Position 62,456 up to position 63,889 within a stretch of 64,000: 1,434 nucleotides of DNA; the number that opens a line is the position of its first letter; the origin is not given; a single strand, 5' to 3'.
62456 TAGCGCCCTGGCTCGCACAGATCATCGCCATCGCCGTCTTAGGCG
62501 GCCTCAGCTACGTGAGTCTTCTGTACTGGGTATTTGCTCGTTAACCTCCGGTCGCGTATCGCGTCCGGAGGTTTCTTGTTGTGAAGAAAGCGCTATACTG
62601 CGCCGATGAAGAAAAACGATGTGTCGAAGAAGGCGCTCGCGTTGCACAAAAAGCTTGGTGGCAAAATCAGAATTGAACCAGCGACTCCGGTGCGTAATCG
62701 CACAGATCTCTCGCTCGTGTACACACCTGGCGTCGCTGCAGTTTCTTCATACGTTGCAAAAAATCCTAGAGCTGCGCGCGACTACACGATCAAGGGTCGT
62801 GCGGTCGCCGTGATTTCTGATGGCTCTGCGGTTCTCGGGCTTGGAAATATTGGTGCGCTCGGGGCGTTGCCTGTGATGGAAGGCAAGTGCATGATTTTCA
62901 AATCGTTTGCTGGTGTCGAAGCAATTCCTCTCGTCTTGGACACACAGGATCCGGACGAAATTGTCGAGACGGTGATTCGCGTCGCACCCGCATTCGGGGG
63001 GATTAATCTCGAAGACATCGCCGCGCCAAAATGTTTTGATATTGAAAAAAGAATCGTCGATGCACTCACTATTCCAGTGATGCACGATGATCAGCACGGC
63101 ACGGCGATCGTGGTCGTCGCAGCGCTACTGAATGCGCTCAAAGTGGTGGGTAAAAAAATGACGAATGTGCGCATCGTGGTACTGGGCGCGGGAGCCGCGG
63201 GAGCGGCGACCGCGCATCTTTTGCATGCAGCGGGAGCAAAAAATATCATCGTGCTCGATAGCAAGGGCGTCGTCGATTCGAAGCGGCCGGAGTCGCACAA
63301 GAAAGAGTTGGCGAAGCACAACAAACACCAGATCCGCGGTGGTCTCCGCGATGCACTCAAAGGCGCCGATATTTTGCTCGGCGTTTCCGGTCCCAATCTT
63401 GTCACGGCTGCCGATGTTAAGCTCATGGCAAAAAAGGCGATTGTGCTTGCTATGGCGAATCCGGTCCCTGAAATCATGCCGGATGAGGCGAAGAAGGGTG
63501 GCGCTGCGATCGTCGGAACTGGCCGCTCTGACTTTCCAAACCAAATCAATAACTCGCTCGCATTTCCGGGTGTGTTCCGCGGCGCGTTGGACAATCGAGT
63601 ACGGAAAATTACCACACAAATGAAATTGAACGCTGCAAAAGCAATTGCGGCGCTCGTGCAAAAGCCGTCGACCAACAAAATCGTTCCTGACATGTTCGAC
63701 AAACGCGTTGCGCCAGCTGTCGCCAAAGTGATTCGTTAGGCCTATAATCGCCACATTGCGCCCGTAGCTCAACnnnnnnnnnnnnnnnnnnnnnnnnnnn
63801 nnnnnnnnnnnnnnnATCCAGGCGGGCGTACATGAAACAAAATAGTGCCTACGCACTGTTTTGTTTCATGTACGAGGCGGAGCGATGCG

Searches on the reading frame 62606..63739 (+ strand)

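Call 84: search_protein_families(library=pfam, proteins=[window:62606-63739:+], max_evalue=0.001)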
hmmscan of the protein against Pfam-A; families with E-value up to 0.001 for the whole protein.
window:62606-63739:+ (377 aa): 5 families
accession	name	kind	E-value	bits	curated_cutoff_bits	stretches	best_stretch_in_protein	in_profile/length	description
PF00390.24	malic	-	1e-27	97.6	23.1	1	20-149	3-180/182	Malic enzyme, N-terminal domain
PF03949.21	Malic_M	-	1.6e-21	77.2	23.5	1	165-364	3-240/258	Malic enzyme, NAD binding domain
PF00208.27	ELFV_dehydrog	-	5.6e-06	26.7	23.4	1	161-240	5-84/241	Glutamate/Leucine/Phenylalanine/Valine dehydrogenase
PF00899.27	ThiF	-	1.6e-05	24.6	28.1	1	183-219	16-52/238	ThiF family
PF01262.27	AlaDh_PNT_C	-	0.00019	21.4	23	1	186-284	27-129/214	Alanine dehydrogenase/PNT, C-terminal domain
